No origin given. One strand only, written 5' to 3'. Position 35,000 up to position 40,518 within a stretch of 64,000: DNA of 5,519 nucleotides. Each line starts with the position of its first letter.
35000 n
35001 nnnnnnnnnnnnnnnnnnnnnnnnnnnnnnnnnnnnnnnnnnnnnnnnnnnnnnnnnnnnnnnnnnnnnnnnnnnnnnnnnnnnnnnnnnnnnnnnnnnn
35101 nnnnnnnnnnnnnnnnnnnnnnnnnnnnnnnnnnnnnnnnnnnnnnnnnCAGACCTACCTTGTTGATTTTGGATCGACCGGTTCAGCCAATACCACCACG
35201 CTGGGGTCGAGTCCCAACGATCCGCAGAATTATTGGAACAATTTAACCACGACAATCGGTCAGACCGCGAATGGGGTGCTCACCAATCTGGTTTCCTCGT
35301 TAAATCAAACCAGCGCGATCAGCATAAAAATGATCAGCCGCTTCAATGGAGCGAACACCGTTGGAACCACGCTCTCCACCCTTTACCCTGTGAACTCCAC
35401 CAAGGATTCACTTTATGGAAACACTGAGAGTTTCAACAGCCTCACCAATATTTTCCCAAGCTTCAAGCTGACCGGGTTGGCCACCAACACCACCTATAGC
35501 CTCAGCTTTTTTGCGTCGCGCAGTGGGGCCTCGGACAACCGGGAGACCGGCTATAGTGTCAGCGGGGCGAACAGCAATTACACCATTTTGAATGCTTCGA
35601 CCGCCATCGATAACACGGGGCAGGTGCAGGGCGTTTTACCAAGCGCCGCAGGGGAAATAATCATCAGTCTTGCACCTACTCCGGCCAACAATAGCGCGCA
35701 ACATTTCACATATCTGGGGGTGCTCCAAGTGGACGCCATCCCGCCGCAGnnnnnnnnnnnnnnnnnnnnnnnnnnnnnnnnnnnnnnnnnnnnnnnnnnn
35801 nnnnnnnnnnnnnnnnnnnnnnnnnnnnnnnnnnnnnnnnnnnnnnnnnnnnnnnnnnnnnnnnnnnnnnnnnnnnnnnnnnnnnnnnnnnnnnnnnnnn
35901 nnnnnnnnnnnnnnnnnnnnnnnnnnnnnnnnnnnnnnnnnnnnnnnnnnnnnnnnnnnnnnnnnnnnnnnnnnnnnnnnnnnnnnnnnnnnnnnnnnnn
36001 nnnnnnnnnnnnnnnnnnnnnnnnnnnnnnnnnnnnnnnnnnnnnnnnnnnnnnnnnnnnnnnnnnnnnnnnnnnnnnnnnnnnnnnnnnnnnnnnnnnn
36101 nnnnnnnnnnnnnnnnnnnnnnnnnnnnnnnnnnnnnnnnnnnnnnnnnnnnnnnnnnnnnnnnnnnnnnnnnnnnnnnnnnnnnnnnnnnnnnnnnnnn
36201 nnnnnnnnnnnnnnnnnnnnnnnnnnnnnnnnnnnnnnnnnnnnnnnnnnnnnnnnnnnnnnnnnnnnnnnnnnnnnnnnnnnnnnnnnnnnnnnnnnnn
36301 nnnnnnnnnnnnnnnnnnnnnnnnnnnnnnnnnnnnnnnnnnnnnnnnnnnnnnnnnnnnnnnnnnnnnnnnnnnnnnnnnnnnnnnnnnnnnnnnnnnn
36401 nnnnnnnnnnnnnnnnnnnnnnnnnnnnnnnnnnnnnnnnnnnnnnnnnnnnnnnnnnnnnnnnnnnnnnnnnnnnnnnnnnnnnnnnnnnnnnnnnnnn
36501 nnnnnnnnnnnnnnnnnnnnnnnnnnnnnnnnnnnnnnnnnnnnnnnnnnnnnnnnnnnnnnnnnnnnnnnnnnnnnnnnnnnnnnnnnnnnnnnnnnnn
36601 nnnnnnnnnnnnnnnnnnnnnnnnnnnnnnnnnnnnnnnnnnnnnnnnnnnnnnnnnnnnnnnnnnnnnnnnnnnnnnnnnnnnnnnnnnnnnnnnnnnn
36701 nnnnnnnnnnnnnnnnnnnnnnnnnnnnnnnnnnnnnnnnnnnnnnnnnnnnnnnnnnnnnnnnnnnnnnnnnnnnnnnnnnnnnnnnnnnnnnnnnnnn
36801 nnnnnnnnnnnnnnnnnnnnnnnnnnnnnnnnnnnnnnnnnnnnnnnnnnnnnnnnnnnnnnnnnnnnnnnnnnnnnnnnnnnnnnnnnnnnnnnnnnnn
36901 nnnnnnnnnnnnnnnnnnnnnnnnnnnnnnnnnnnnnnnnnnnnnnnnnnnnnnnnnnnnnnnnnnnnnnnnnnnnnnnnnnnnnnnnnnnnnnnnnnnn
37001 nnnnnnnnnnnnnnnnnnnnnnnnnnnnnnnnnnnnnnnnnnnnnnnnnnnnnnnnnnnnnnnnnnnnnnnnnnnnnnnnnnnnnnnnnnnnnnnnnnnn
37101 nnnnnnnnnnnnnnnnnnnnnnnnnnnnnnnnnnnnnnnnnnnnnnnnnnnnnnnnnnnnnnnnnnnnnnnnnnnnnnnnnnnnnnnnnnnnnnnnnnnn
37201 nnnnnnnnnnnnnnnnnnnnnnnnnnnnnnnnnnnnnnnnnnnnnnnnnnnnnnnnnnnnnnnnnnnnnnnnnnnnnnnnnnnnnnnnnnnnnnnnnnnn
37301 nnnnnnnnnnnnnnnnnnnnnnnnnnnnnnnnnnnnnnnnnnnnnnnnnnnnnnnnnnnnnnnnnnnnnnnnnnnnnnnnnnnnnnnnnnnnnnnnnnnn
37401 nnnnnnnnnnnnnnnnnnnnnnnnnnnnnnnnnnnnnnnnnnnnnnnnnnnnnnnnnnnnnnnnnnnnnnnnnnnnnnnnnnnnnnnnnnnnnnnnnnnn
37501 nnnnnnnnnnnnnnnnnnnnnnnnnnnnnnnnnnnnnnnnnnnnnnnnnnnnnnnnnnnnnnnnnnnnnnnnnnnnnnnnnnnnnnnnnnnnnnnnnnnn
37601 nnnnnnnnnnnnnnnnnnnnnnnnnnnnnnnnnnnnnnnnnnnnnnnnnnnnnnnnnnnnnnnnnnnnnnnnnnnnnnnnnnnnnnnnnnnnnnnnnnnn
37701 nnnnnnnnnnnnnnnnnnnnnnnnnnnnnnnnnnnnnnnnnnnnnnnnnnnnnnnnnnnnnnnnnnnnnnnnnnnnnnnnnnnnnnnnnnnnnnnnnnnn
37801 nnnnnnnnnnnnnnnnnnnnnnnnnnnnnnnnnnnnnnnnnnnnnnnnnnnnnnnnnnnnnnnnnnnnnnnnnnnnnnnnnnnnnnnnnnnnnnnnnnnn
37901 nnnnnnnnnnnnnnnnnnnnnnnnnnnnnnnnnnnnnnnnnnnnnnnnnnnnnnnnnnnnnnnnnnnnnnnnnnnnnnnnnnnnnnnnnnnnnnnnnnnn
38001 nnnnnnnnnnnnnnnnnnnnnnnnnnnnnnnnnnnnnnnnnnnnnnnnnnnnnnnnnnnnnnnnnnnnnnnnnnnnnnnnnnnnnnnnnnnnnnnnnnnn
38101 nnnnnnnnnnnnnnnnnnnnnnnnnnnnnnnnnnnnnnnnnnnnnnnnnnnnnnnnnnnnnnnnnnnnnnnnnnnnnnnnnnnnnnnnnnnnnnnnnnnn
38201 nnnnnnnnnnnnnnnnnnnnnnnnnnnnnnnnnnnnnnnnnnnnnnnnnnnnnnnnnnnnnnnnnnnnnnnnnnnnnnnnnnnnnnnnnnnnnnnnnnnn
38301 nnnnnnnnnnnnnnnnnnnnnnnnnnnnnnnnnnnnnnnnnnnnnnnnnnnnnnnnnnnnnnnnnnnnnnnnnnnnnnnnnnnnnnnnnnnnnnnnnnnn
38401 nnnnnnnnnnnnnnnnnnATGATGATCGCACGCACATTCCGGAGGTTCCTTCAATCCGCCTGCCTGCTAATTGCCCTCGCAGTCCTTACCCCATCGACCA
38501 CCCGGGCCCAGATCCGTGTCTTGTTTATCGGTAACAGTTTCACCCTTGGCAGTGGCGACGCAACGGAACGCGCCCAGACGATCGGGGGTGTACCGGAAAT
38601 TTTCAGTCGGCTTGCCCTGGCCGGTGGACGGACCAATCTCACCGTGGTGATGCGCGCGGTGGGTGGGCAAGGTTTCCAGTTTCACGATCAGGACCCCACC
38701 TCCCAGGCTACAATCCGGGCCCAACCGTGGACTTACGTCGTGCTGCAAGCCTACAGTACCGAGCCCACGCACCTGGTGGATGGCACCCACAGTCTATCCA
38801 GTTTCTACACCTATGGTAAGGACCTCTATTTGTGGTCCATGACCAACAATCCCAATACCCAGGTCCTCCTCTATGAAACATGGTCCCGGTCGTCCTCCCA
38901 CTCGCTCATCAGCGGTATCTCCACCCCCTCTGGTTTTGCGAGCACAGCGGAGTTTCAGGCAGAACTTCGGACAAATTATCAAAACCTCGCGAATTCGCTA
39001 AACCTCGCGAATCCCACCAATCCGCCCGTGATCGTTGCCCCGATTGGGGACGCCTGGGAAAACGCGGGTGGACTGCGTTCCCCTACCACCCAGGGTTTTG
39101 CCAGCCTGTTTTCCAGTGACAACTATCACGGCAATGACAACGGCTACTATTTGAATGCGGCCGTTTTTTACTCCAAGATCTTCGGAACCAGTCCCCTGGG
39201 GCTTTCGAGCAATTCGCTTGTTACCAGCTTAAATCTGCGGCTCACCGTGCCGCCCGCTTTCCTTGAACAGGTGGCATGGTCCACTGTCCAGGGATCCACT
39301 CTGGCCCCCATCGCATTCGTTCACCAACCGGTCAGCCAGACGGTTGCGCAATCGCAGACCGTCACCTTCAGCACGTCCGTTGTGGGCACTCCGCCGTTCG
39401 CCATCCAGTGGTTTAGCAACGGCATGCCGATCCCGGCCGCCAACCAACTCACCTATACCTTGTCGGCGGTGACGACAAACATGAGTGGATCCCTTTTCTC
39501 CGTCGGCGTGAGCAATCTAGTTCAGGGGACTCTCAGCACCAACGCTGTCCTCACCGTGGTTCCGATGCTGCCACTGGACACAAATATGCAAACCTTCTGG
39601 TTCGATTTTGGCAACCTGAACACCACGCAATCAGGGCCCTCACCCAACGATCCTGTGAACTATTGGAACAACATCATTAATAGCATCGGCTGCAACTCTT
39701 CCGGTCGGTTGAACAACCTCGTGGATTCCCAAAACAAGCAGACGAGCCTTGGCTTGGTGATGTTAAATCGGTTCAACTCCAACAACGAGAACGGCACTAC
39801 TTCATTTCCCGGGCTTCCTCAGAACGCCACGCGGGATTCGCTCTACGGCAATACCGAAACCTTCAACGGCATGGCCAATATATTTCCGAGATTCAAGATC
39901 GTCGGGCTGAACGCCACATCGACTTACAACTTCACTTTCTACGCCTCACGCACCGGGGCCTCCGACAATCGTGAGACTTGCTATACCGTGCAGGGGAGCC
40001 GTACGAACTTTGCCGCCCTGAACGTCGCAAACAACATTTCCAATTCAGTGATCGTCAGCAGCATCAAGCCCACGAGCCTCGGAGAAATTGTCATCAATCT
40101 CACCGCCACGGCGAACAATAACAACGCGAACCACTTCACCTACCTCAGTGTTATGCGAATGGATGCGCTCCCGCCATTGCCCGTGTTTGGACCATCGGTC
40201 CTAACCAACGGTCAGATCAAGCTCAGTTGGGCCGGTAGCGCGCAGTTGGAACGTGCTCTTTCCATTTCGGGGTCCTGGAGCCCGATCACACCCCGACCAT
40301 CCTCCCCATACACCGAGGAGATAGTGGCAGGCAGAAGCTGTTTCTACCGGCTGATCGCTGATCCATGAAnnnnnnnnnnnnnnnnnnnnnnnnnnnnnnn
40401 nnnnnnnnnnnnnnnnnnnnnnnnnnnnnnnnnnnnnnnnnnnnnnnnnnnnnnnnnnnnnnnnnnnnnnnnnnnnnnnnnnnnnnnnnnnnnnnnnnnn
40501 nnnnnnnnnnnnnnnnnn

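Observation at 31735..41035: A sensor kinase and its NarL-type regulator are separated by two large secreted proteins, suggesting a self-contained sensing and surface module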

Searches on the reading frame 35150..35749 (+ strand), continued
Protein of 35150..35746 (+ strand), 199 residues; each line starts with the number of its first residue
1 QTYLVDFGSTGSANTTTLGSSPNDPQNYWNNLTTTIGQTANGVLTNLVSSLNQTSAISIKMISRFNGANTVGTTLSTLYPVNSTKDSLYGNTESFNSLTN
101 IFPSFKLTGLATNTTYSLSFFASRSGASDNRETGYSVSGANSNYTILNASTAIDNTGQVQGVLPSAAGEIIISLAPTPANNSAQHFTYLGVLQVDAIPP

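Call 51: search_protein_families(library=pfam, proteins=[L034:2614-4701:+, L034:4719-5393:+, L034:5598-6311:+, L034:10969-14670:+, L034:14690-15910:+, L010:5825-7198:-, L010:14944-16905:+], max_evalue=0.00001)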
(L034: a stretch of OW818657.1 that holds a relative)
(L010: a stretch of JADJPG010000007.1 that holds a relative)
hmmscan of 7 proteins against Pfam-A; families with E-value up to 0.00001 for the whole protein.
L034:2614-4701:+ (695 aa): 2 families
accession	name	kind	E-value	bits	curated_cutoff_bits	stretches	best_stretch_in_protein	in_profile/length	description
PF02518.31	HATPase_c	-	6.3e-08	33.5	26.4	1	604-693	6-110/111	Histidine kinase-, DNA gyrase B-, and HSP90-like ATPase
PF07730.19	HisKA_3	-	1.6e-07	32.2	24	1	497-548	2-57/68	Histidine kinase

L034:4719-5393:+ (224 aa): 2 families
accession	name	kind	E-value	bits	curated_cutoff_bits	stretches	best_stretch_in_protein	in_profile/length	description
PF00072.30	Response_reg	-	2e-22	79.9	30.2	1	9-120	2-111/111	Response regulator receiver domain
PF00196.25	GerE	-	1.7e-11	44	23.5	1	160-215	2-57/57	Bacterial regulatory proteins, luxR family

L034:5598-6311:+ (237 aa): 0 families

L034:10969-14670:+ (1233 aa): 3 families
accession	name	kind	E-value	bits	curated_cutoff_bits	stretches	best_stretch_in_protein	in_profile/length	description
PF13517.12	FG-GAP_3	-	4.3e-80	264.7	26.9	6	83-147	1-60/61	FG-GAP-like repeat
PF07593.17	UnbV_ASPIC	-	3.2e-34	117.1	23.4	2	561-626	2-67/68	ASPIC and UnbV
PF01839.29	FG-GAP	-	1.6e-27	95.4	22.1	0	910-930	2-22/37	FG-GAP repeat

L034:14690-15910:+ (406 aa): 1 family
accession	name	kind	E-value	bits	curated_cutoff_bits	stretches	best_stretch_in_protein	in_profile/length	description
PF08238.18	Sel1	-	2.3e-36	123.3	30.7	0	115-149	2-35/36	Sel1 repeat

L010:5825-7198:- (457 aa): 0 families

L010:14944-16905:+ (653 aa): 3 families
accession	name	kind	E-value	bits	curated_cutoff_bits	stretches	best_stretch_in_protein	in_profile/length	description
PF00890.30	FAD_binding_2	-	6.4e-50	171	20.4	1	37-443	2-414/414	FAD binding domain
PF02910.25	Succ_DH_flav_C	-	2e-34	118.8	20.8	1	505-652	1-130/130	Fumarate reductase flavoprotein C-term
PF01266.30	DAO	-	2.2e-07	31.2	27.9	0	36-352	1-323/353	FAD dependent oxidoreductase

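Call 88: search_protein_families(library=pfam, proteins=[L010:9260-10000:+, L034:5598-6311:+], max_evalue=10)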
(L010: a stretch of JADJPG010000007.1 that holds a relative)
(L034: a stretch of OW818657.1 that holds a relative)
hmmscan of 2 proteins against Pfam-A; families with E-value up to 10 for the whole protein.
L010:9260-10000:+ (247 aa): 4 families
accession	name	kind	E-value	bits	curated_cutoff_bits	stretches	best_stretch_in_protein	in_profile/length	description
PF13472.12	Lipase_GDSL_2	-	1.3e-19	71.9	32.9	1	59-211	14-177/178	GDSL-like Lipase/Acylhydrolase family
PF00657.28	Lipase_GDSL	-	1.6e-05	25.6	23.6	1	62-214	20-205/208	GDSL-like Lipase/Acylhydrolase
PF19709.4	DUF6206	-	0.0026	17.5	30.4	2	104-146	38-80/271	Family of unknown function (DUF6206)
PF04311.20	DUF459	-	0.1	12.4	27.2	1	150-192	117-159/197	Protein of unknown function (DUF459)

L034:5598-6311:+ (237 aa): 2 families
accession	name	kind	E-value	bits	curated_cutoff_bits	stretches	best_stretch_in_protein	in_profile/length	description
PF07589.16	PEP-CTERM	-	0.00081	19.8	20.7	1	212-234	1-24/24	PEP-CTERM motif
PF15925.10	SOSSC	-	0.03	16.1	27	1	39-105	28-94/101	SOSS complex subunit C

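Call 89: search_protein_families(library=ncbifam, proteins=[window:35150-35746:+], max_evalue=10)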
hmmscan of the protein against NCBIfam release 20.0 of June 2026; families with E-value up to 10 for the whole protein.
window:35150-35746:+ (199 aa): 0 families

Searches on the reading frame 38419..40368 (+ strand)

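Call 4: search_protein_families(library=pfam, proteins=[window:38419-40368:+], max_evalue=0.01)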
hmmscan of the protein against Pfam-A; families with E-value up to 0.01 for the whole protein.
window:38419-40368:+ (649 aa): 4 families
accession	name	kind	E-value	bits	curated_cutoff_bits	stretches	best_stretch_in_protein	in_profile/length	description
PF16227.11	DUF4886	-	9.2e-07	28.6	26.7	1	89-262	68-220/242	Domain of unknown function (DUF4886)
PF07679.22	I-set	-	2.6e-05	24.6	23.7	1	299-349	2-52/90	Immunoglobulin I-set domain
PF13927.12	Ig_3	-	0.00011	23.1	30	1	302-358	6-71/78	Immunoglobulin domain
PF13895.12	Ig_2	-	0.0054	17.4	27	1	303-362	5-62/79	Immunoglobulin domain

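Call 5: search_protein_families(library=ncbifam, proteins=[window:38419-40368:+], max_evalue=0.01)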
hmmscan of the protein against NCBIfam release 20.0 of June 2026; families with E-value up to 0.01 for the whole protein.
window:38419-40368:+ (649 aa): 0 families

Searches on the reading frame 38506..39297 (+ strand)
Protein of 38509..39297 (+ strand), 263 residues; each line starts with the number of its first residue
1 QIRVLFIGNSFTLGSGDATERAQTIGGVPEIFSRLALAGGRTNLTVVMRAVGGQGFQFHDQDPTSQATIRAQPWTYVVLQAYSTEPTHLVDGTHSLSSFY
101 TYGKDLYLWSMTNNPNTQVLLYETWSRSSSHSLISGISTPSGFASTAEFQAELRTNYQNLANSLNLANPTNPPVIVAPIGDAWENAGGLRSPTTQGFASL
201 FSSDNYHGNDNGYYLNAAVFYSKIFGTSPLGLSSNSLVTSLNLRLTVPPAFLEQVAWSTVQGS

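Call 36: search_solved_structures(query=window:38509-39297:+, max_evalue=10, show_alignments=2)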
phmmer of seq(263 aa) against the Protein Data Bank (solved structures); distinct sequences matched with E-value up to 10: 2.
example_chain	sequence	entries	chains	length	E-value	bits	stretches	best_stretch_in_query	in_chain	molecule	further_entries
3enu_A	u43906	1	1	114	0.096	15.6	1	157-220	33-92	Putative uncharacterized protein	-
3ent_A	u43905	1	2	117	0.1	15.5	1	157-220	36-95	Putative uncharacterized protein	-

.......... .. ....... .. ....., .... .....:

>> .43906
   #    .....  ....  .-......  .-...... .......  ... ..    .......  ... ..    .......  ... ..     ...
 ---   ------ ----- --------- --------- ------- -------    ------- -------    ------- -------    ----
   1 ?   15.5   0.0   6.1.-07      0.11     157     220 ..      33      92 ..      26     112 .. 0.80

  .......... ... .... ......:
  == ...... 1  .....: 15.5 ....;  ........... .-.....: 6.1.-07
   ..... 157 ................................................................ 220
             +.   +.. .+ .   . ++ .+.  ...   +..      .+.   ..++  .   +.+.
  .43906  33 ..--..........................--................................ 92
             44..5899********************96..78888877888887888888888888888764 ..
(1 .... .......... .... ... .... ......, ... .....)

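Call 39: find_homologous_proteins(query=window:38506-39294:+, max_evalue=0.00001)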
Query window:38506-39294:+ (263 aa): 124 proteins with E <= 0.00001 among 1461 candidates; the best 120 are listed.
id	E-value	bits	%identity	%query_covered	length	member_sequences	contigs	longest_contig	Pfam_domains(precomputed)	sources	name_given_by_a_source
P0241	2.2e-99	350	59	100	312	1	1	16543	-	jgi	jgi:hypothetical protein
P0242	9.4e-99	348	62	100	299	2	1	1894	-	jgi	jgi:hypothetical protein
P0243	6.9e-98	345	62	100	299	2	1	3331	-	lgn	-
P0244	2.0e-97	344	59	100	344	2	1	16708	-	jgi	-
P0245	2.3e-97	344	59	100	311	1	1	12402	-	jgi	jgi:hypothetical protein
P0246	5.9e-97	342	60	98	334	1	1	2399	-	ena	-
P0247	1.1e-96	342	58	100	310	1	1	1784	-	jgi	jgi:hypothetical protein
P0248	1.8e-96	341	59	100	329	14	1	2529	-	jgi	jgi:hypothetical protein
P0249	3.5e-96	340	59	100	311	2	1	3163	-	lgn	-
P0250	6.3e-96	339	58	100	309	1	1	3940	-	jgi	jgi:hypothetical protein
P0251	7.0e-96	339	58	100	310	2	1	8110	-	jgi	jgi:hypothetical protein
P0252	1.9e-95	337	58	99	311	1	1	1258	-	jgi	jgi:hypothetical protein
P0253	2.7e-95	337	58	100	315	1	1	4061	-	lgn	-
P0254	2.7e-95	337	56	100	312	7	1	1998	-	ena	-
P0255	1.1e-94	335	59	99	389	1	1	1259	-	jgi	-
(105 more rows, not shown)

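Call 49: predict_structure(alignment_id=A3)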
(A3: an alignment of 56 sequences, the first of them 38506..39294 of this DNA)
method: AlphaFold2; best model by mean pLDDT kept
length: 263 residues; sequences in the alignment: 56
mean_pLDDT: 97.1   pTM: 0.94
mean pLDDT of the five models: 97.1, 97.1, 96.9, 96.9, 95.6
residues with pLDDT >= 90: 247; 70-90: 16; 50-70: 0; < 50: 0
segments of 3 or more residues with pLDDT < 50: none
pLDDT, mean of each block of 10 residues (from residue 1): 97 87 91 99 98 97 98 98 97 93 99 98 98 97 97 99 99 99 99 98 97 99 99 98 97 99 97
secondary structure, 60 per line:
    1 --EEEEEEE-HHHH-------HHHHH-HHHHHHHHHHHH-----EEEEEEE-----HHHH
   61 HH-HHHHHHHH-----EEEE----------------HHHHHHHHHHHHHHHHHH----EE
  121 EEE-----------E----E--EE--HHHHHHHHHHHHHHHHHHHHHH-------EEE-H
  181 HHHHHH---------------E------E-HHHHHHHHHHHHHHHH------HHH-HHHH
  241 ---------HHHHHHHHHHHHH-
elements in order: E3-9 H11-14 H22-26 H28-39 E45-51 H57-62 H64-71 E77-80 H97-114 E119-123 H147-168 E176-178 H180-186 H211-226 H237-240 H250-262

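Call 52: fold_search(model_id=the predicted structure, library=pdb)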
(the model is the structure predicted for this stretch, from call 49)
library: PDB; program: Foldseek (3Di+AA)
matches with E <= 10: 1575; with E <= 0.001: 102
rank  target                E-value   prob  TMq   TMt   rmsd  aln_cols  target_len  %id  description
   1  4i8i                  3.4e-08  1.00  0.61  0.62   4.4       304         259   16  Crystal structure of a DUF4886 family protein (BACUNI_01406) from Bacteroides uniformis ATCC 8492 at 1.50 A resolution (released 2013-01-16)
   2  4s1p                  1.6e-07  1.00  0.61  0.86   2.7       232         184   18  Shel_16390 protein, a putative SGNH hydrolase from Slackia heliotrinireducens (released 2015-01-28)
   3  4q9a_B                5.0e-07  1.00  0.58  0.69   4.6       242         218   15  Crystal structure of a putative GDSL-like lipase (PARMER_00689) from Parabacteroides merdae ATCC 43184 at 2.86 A resol (released 2014-06-25)
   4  8ik1_A                5.3e-07  1.00  0.53  0.65   4.8       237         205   13  EstL5 in complex of PMSF (released 2023-03-29)
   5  4q9a_A                5.6e-07  1.00  0.55  0.65   5.2       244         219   15  Crystal structure of a putative GDSL-like lipase (PARMER_00689) from Parabacteroides merdae ATCC 43184 at 2.86 A resol (released 2014-06-25)
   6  8ik1_B                1.0e-06  1.00  0.55  0.68   4.1       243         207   14  EstL5 in complex of PMSF (released 2023-03-29)
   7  9kr0                  1.1e-06  1.00  0.50  0.36   5.4       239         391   14  Structural Basis for the Polymer-Protein Binding Mechanism of Polyvinyl Alcohol Esterase (released 2025-10-08)
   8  7e16_A                4.1e-06  1.00  0.57  0.70   4.0       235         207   14  crystal structure of GDSL esterase from Geobacillus thermodenitrificans (released 2021-04-14)
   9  7ddy_B                4.8e-06  1.00  0.56  0.71   4.6       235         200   16  Crystal structure of an acetyl xylan esterase AlAXEase (released 2021-06-02)
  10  9kqz                  4.8e-06  1.00  0.50  0.36   5.4       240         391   15  Structural Basis for the Polymer-Protein Binding Mechanism of Polyvinyl Alcohol Esterase (released 2025-10-08)
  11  1yzf                  5.1e-06  1.00  0.59  0.78   3.4       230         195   15  Crystal structure of the lipase/acylhydrolase from Enterococcus faecalis (released 2005-04-12)
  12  1z8h_B                5.8e-06  1.00  0.53  0.67   4.4       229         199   14  CRYSTAL STRUCTURE OF a GDSL-like lipase (ALR1529) FROM NOSTOC SP. PCC 7120 AT 2.02 A RESOLUTION (released 2005-04-19)
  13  1z8h_C                6.5e-06  1.00  0.51  0.64   4.6       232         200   14  CRYSTAL STRUCTURE OF a GDSL-like lipase (ALR1529) FROM NOSTOC SP. PCC 7120 AT 2.02 A RESOLUTION (released 2005-04-19)
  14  4oao_A                6.9e-06  1.00  0.58  0.68   5.0       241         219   15  A mutant of Axe2 (R55A), and acetyl-xylooligosaccharide esterase from Geobacillus Stearmophilus (released 2015-01-14)
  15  9kr1                  7.3e-06  1.00  0.52  0.37   5.3       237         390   14  Structural Basis for the Polymer-Protein Binding Mechanism of Polyvinyl Alcohol Esterase (released 2025-10-08)
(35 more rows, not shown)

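Call 89: search_protein_families(library=ncbifam, proteins=[window:38506-39294:+], max_evalue=10)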
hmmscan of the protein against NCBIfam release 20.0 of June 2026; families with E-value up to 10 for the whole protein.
window:38506-39294:+ (263 aa): 0 families
